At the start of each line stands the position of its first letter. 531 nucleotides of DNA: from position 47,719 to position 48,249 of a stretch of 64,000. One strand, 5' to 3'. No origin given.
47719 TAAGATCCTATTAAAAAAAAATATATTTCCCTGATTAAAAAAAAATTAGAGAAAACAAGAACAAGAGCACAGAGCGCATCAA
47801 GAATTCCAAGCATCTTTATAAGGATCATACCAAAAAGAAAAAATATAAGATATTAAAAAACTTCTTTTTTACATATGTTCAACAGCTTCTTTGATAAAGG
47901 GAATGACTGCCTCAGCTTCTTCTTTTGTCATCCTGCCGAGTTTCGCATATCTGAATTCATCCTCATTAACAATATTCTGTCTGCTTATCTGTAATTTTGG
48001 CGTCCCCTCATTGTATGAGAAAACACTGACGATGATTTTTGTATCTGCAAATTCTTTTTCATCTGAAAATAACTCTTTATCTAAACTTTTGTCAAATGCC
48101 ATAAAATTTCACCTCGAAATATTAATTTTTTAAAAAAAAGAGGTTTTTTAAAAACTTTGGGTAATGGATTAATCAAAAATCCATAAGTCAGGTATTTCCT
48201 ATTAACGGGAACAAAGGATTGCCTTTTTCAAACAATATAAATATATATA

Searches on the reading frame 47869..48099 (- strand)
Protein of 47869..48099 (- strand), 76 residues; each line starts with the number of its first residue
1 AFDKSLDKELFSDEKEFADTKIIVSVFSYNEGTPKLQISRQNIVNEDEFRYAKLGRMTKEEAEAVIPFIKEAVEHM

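Call 30: search_protein_families(library=pfam, proteins=[window:47869-48099:-], max_evalue=0.1)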
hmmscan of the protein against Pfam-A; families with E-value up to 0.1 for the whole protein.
window:47869-48099:- (76 aa): 2 families
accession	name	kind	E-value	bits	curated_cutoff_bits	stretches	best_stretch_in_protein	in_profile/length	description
PF10925.13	DUF2680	-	0.034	14.7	25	1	50-76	26-52/57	Protein of unknown function (DUF2680)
PF16777.11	RHH_7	-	0.087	13.6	27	0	50-71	42-63/74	Transcriptional regulator, RHH-like, CopG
